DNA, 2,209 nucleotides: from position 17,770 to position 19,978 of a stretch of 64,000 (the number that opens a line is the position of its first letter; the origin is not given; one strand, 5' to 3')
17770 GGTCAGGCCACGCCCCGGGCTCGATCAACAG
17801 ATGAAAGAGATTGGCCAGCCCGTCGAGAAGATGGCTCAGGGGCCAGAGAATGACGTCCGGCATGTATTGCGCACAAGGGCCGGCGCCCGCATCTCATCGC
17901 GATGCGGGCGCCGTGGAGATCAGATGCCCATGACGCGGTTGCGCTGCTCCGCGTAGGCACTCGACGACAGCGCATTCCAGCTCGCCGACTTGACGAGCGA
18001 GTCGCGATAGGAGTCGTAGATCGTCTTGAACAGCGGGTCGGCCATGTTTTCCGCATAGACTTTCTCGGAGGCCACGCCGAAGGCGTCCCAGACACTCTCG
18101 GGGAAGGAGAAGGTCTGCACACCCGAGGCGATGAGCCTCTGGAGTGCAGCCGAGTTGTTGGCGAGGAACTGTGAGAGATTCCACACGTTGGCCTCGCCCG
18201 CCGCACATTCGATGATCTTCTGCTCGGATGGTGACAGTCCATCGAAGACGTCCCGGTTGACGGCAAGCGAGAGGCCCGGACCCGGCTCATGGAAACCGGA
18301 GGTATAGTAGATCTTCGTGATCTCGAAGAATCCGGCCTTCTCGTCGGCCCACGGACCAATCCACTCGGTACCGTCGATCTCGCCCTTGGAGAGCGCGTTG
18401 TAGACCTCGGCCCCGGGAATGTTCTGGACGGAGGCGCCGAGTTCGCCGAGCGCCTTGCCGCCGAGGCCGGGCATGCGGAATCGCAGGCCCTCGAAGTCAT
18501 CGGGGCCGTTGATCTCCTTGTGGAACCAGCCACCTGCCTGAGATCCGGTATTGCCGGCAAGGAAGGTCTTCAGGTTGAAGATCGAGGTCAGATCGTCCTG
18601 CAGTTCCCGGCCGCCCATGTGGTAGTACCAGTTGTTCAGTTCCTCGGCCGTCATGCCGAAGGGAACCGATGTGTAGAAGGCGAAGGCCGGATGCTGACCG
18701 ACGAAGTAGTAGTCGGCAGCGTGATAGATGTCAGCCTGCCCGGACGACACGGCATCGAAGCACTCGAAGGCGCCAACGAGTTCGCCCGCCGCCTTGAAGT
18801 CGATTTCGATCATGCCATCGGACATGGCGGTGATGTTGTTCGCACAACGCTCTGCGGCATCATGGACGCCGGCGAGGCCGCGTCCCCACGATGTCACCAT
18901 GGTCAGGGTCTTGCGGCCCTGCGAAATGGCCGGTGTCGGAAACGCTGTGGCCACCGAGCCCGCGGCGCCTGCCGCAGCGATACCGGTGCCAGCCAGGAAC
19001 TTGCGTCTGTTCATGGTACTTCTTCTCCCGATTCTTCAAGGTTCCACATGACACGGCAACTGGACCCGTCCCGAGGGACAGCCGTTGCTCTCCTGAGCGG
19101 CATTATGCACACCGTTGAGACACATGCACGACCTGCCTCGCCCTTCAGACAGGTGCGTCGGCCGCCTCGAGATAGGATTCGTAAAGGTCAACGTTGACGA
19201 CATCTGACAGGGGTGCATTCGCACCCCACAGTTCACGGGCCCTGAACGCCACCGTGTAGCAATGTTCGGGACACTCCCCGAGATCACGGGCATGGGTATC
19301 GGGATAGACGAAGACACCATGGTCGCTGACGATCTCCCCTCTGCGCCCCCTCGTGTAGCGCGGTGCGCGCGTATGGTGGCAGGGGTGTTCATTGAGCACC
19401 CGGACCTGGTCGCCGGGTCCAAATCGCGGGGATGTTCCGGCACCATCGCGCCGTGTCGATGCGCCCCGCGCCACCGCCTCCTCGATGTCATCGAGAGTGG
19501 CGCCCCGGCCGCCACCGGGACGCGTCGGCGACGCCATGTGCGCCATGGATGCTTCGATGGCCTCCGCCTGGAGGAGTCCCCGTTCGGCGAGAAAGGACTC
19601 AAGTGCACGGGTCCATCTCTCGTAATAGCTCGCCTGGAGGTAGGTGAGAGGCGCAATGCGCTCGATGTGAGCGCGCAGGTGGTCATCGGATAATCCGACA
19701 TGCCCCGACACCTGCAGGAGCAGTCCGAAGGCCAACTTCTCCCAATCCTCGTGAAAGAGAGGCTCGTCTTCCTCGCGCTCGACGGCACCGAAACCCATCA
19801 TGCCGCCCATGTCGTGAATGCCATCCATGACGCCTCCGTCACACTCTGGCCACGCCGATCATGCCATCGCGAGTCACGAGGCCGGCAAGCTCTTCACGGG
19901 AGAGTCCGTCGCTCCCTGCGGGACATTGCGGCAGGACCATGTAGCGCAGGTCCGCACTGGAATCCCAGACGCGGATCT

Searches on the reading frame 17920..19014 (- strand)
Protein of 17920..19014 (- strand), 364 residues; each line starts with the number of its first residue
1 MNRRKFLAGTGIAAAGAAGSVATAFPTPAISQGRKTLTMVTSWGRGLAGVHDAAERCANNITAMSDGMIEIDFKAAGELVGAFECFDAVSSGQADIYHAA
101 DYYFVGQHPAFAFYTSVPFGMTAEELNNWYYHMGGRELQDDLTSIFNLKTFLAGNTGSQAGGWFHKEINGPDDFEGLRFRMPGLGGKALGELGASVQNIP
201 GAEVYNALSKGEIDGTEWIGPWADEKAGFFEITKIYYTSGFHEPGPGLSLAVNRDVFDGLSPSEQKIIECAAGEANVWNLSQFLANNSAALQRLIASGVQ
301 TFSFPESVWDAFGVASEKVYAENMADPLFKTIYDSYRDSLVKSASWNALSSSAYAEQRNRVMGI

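Call 3: search_protein_families(library=pfam, proteins=[window:17920-19014:-], max_evalue=0.01)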
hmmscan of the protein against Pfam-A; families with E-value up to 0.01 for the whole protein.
window:17920-19014:- (364 aa): 1 family
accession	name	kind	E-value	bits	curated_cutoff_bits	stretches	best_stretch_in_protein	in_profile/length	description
PF03480.18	DctP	-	3.9e-50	171.2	23.4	1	50-323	11-282/286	Bacterial extracellular solute-binding protein, family 7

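Call 4: search_protein_families(library=ncbifam, proteins=[window:17920-19014:-], max_evalue=0.01)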
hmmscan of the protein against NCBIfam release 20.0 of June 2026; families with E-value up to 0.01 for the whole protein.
window:17920-19014:- (364 aa): 3 families
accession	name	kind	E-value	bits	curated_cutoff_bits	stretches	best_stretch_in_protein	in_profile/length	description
TIGR00787.1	dctP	subfamily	1.5e-15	57.3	175.05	1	50-292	11-251/257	DctP family TRAP transporter solute-binding subunit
NF037995.1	TRAP_S1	subfamily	5e-10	39.2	50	1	51-302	13-261/271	TRAP transporter substrate-binding protein DctP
TIGR01409.1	TAT_signal_seq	domain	0.0011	19.2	16.7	1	2-29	2-27/29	twin-arginine translocation signal domain-containing protein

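Call 16: search_solved_structures(query=window:17920-19014:-, max_evalue=0.001, show_alignments=1)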
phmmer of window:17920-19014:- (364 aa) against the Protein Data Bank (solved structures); distinct sequences matched with E-value up to 0.001: 71 (the best 60 are shown).
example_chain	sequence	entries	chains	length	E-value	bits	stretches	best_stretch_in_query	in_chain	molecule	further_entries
2hzk_A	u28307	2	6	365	3e-71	244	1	1-349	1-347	TRAP-T family sorbitol/mannitol transporter, periplasmic binding protein, SmoM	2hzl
7ug8_A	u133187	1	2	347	3.9e-69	237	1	38-356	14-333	Ketoacid-binding protein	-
4yzz_A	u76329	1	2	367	7.5e-68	232.8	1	1-353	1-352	TRAP TRANSPORTER SOLUTE BINDING PROTEIN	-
4yic_A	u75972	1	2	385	9.8e-68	232.4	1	1-353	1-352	TRAP TRANSPORTER SOLUTE BINDING PROTEIN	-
4pet_A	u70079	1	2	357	3e-62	214.4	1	39-356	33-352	Extracellular solute-binding protein, family 7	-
5cm6_A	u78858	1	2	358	1.2e-60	209.1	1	32-356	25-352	TRAP dicarboxylate transporter-DctP subunit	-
2zzv_A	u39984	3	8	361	3.8e-27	98.9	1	2-260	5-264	ABC transporter, solute-binding protein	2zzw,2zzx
7e9y_A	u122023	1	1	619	2.8e-20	76.3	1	25-226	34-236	Lactate-binding periplasmic protein TTHA0766,Lactate-binding periplasmic protein TTHA0766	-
8zmz_A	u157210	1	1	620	1.1e-17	67.8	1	25-215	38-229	Lactate-binding periplasmic protein TTHA0766,Red fluorescent protein drFP583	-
4pe3_A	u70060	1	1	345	5.2e-17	65.6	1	58-269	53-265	TRAP dicarboxylate transporter-DctP subunit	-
4x8r_A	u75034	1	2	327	5.1e-14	55.7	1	60-302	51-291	TRAP dicarboxylate transporter, DctP subunit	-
4pf8_A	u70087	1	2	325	9.8e-11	44.9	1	165-324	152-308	TRAP-T family transporter, DctP (Periplasmic binding) subunit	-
7nrr_AAA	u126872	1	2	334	3e-10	43.3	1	62-289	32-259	TRAP dicarboxylate transporter-DctP subunit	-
7nsw_AAA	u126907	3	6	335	3e-10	43.3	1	62-289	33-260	TRAP dicarboxylate transporter-DctP subunit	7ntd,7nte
7nr2_AAA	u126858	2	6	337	3e-10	43.3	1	52-275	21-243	TRAP dicarboxylate transporter, DctP subunit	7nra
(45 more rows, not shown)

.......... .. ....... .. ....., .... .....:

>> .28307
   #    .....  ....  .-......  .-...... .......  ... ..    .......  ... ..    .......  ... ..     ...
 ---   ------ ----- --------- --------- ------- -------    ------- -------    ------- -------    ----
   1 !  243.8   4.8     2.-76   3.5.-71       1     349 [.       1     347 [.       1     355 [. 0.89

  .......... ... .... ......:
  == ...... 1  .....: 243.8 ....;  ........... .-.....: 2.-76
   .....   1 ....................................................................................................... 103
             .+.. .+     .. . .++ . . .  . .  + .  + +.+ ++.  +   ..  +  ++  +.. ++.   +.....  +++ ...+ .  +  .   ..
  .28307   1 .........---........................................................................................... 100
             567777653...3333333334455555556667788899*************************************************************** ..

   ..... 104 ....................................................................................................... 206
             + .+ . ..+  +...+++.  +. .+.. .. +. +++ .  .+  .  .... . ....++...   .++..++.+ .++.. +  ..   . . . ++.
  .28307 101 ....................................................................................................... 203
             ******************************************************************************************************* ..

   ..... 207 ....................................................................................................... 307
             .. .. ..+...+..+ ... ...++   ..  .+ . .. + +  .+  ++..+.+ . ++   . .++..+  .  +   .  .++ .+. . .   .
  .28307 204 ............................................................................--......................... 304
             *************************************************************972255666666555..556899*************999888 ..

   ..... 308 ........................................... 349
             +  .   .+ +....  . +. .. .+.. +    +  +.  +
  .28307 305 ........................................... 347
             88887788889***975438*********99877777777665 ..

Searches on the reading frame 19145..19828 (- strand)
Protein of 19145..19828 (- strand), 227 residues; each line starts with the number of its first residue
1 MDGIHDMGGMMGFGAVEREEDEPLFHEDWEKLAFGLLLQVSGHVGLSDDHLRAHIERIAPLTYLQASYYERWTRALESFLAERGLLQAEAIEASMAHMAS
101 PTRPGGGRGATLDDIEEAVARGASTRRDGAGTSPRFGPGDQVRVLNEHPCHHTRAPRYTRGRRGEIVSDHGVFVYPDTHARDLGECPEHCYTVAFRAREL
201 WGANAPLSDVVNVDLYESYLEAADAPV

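Call 3: search_protein_families(library=pfam, proteins=[window:19145-19828:-], max_evalue=0.01)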
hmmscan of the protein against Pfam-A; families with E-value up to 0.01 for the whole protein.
window:19145-19828:- (227 aa): 2 families
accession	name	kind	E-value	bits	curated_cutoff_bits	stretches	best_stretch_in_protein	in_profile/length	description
PF02211.21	NHase_beta_C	-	4.4e-32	110.9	27.7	1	130-221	6-97/98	Nitrile hydratase beta subunit, C-terminal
PF21006.2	NHase_beta_N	-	5.9e-31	107.4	21.5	1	1-101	1-102/115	Nitrile hydratase beta subunit, N-terminal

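Call 4: search_protein_families(library=ncbifam, proteins=[window:19145-19828:-], max_evalue=0.01)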
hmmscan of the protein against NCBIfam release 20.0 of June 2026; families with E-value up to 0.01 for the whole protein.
window:19145-19828:- (227 aa): 2 families
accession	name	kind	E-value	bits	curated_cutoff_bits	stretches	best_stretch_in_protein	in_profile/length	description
TIGR03888.1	nitrile_beta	equivalog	8.8e-68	228.6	152.2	1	1-223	1-226/226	nitrile hydratase subunit beta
TIGR03889.1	nitrile_acc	equivalog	1.9e-05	24.5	46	1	25-91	1-73/74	nitrile hydratase accessory protein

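Call 18: search_solved_structures(query=window:19145-19828:-, max_evalue=0.00001, show_alignments=1)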
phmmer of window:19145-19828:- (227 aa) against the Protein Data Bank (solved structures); distinct sequences matched with E-value up to 0.00001: 24.
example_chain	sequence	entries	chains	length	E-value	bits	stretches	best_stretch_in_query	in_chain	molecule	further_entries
3qxe_B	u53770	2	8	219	8e-55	189.2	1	1-223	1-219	Co-type Nitrile Hydratase beta subunit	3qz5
3qyh_B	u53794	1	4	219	1.4e-54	188.4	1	1-223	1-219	Co-type Nitrile Hydratase beta subunit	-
3qyg_B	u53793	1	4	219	2e-54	187.9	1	1-223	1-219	Co-type Nitrile Hydratase beta subunit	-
3qz9_B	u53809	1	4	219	2.7e-54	187.5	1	1-223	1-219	Co-type Nitrile Hydratase beta subunit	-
7w8m_B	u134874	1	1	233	2.2e-42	148.5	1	1-225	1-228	Cobalt-containing nitrile hydratase subunit beta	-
3vyh_B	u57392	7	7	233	2.6e-42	148.2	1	1-225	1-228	Cobalt-containing nitrile hydratase subunit beta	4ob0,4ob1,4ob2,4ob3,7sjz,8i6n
1ire_B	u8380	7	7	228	3.8e-42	147.7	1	1-224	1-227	Nitrile Hydratase | Nitrile Hydratase beta subunit | Cobalt-containing nitrile hydratase subunit beta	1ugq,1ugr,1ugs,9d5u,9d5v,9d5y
7w8l_B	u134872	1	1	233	7.3e-42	146.8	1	1-225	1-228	Cobalt-containing nitrile hydratase subunit beta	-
9d6j_B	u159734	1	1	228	8.8e-42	146.5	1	1-224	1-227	Cobalt-containing nitrile hydratase subunit beta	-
9d6m_B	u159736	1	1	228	9.2e-42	146.5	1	1-224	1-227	Cobalt-containing nitrile hydratase subunit beta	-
1ugp_B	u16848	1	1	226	1.6e-41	145.7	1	1-221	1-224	Cobalt-containing nitrile hydratase subunit beta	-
9d65_B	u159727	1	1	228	2.2e-41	145.2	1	1-224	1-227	Cobalt-containing nitrile hydratase subunit beta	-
9d6k_B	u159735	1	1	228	2.6e-41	145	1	1-224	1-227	Cobalt-containing nitrile hydratase subunit beta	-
1v29_B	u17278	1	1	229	6.1e-41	143.8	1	1-222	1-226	nitrile hydratase b chain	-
7qom_B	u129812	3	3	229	2e-40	142.1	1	1-222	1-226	Nitrile hydratase subunit beta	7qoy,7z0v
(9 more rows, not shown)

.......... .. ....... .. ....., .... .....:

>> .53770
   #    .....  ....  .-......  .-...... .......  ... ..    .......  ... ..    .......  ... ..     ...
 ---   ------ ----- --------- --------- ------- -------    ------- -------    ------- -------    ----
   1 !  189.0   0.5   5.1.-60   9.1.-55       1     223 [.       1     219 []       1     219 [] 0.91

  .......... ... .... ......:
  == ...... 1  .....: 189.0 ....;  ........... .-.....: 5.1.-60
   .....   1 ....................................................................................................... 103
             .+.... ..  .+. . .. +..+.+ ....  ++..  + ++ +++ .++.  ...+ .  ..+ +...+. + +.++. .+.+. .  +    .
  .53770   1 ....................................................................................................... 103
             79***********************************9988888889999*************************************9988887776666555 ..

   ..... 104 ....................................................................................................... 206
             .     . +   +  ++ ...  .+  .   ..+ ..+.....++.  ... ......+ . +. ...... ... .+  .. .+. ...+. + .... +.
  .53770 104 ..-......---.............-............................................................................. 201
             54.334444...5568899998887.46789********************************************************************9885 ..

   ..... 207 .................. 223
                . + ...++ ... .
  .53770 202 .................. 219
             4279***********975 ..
